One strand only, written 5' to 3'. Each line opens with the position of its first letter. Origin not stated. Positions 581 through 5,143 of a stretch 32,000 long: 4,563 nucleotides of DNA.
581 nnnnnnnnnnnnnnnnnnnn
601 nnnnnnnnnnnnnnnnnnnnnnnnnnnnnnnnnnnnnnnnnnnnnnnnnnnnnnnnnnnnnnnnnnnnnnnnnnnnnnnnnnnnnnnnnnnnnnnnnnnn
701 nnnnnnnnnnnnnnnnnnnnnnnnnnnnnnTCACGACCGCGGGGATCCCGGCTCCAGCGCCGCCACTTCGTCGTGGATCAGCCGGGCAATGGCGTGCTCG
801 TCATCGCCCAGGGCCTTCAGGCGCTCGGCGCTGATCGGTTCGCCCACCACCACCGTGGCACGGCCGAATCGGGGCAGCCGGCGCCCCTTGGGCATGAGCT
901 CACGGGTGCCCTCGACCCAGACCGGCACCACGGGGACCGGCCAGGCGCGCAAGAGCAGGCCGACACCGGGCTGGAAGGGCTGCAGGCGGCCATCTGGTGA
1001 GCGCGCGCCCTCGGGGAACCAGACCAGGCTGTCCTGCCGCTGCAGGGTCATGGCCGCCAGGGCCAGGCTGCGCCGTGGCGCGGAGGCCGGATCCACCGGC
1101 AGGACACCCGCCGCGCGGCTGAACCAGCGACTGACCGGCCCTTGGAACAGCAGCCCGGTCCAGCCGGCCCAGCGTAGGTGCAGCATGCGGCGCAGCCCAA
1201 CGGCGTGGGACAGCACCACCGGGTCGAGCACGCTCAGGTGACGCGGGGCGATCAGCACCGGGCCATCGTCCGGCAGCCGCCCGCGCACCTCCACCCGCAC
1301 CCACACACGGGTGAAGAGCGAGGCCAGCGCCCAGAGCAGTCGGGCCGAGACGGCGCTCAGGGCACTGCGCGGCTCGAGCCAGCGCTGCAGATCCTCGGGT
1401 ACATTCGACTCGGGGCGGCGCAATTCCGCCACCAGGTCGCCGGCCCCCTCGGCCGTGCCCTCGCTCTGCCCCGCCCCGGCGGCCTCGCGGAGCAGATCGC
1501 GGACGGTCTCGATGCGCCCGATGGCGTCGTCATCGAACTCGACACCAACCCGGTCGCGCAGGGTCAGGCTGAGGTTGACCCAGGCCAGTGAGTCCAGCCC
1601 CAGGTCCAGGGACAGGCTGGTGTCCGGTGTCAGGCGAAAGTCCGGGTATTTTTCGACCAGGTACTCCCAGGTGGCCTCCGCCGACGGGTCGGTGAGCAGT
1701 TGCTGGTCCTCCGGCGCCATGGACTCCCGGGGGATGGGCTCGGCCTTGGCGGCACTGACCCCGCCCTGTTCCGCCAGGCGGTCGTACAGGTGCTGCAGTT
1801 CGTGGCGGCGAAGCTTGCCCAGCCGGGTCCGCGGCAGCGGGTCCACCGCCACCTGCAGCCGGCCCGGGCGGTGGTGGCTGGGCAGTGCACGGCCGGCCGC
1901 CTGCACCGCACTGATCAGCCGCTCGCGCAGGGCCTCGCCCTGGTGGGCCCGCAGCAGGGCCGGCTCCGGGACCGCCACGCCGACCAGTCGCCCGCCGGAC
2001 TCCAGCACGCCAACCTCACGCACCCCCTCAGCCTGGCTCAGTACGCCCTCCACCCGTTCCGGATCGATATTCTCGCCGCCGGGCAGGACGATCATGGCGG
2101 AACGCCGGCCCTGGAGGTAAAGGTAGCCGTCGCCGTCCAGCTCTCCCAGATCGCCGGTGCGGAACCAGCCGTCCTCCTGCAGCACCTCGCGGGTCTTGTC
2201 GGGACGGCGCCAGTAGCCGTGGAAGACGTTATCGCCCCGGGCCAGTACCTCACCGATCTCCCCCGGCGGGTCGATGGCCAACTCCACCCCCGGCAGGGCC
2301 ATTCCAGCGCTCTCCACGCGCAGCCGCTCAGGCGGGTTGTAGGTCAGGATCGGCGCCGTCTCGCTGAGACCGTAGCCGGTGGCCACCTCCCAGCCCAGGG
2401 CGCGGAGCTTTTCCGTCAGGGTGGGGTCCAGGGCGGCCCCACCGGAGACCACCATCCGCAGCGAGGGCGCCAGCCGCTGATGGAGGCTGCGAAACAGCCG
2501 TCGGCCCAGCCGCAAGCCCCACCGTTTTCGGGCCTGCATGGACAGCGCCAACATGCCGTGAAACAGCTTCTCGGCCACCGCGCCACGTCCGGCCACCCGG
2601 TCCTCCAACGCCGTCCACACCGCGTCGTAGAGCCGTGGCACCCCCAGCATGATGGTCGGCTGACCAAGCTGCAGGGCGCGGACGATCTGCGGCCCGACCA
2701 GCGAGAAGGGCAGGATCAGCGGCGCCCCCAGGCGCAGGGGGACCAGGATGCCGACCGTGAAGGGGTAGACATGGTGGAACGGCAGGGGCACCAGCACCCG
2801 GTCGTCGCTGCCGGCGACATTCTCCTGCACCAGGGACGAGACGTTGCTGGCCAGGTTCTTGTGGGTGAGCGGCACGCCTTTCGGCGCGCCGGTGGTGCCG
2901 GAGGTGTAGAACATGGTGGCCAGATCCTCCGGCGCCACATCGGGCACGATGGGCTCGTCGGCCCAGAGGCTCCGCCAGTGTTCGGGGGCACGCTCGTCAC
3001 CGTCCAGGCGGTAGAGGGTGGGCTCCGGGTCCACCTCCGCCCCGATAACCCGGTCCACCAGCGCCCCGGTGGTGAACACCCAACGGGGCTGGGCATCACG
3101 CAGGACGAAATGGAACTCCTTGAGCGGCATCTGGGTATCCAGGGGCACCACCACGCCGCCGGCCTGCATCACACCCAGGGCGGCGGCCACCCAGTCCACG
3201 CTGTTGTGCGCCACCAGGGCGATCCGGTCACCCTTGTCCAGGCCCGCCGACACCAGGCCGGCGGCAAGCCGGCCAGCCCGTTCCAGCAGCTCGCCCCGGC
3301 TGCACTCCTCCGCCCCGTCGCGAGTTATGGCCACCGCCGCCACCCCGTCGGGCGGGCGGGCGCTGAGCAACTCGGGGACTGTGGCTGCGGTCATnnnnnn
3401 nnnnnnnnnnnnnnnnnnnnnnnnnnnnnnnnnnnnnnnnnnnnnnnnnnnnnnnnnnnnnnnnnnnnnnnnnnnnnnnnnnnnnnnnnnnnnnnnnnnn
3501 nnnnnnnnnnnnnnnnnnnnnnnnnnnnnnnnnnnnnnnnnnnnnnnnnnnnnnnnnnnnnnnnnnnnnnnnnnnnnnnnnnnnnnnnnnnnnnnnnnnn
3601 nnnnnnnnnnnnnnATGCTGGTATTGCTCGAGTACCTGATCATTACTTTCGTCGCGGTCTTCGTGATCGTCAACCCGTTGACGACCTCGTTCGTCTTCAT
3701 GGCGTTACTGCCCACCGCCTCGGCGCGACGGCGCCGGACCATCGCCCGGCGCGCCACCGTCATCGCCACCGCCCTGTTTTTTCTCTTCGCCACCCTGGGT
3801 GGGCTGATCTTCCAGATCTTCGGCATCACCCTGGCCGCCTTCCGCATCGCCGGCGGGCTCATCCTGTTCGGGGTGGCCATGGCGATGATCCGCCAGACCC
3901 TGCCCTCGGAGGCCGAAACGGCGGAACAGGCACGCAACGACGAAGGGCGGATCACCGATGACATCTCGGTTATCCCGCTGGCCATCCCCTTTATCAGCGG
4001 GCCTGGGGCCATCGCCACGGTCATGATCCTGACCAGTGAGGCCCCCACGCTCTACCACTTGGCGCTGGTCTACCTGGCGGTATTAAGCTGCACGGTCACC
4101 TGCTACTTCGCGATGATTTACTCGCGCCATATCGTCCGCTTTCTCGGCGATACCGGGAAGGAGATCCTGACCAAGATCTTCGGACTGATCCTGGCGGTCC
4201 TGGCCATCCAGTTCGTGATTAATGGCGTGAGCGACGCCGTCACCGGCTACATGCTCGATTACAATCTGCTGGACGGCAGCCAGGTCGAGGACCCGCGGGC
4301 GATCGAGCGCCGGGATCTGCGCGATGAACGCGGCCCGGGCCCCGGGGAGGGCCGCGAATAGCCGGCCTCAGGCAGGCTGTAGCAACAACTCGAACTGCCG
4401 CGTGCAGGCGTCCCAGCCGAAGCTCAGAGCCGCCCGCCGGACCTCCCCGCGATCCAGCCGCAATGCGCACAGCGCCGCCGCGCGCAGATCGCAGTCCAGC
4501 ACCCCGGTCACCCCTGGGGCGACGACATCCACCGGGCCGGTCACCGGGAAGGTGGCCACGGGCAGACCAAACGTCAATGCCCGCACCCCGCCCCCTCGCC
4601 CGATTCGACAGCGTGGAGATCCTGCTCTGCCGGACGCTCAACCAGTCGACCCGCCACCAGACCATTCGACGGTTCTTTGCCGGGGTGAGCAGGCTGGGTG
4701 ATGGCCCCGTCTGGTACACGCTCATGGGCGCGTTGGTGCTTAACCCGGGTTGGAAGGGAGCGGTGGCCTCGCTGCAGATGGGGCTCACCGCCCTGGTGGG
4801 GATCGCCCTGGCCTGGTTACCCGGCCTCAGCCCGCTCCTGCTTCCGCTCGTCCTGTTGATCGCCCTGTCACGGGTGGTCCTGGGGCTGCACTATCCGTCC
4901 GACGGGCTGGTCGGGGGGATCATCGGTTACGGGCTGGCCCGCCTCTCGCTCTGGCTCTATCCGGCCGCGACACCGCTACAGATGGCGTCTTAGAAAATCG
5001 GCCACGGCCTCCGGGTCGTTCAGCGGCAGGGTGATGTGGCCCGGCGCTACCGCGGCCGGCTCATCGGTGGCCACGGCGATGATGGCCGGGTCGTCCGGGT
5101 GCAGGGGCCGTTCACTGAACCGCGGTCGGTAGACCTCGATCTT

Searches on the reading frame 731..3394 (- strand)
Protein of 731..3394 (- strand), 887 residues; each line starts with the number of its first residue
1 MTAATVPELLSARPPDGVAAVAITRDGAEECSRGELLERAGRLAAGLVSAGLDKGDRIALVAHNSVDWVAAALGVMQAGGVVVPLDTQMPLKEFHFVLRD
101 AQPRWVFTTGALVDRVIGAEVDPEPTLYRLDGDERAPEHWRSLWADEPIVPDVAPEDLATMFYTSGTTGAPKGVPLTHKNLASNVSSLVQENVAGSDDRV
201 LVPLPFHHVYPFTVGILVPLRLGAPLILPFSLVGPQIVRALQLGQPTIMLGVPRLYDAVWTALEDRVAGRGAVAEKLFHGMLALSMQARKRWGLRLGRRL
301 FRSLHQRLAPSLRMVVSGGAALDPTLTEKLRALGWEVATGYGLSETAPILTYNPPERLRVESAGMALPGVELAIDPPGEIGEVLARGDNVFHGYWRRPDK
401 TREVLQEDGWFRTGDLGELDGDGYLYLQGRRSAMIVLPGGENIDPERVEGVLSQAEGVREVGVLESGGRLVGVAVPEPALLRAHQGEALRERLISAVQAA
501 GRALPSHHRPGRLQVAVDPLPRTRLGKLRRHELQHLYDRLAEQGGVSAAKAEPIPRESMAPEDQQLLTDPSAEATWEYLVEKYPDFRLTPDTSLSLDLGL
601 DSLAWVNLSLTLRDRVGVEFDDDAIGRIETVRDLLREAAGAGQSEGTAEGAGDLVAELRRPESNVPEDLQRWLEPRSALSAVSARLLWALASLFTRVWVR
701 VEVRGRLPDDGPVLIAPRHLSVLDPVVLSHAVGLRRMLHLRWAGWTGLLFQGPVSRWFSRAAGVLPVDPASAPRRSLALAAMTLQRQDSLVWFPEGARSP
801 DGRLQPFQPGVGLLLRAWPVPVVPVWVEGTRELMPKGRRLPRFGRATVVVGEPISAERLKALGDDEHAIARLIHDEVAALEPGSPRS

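Call 54: search_protein_families(library=pfam, proteins=[window:731-3394:-], max_evalue=0.00001)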
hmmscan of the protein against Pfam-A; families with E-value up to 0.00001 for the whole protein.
window:731-3394:- (887 aa): 3 families
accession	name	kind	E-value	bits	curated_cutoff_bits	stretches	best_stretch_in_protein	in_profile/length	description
PF00501.34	AMP-binding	-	5.4e-80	269.5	29.9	1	13-395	7-384/384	AMP-binding enzyme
PF01553.26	Acyltransferase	-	6.6e-17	62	23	1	700-827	1-131/132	Acyltransferase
PF00550.31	PP-binding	-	2.8e-08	34.3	20.8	1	582-636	12-65/67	Phosphopantetheine attachment site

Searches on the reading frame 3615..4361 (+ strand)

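Call 54: search_protein_families(library=pfam, proteins=[window:3615-4361:+], max_evalue=0.00001)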
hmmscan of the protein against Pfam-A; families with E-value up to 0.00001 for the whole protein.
window:3615-4361:+ (248 aa): 1 family
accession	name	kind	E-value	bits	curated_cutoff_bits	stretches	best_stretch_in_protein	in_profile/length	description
PF01914.23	MarC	-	3.3e-54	183.9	23.9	1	6-207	2-201/203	MarC family integral membrane protein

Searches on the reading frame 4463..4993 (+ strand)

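Call 54: search_protein_families(library=pfam, proteins=[window:4463-4993:+], max_evalue=0.00001)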
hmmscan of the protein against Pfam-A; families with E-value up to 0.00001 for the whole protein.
window:4463-4993:+ (176 aa): 1 family
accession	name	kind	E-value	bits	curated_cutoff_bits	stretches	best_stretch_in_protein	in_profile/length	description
PF01569.27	PAP2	-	3.2e-09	37.1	27.2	1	110-169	61-128/130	PAP2 superfamily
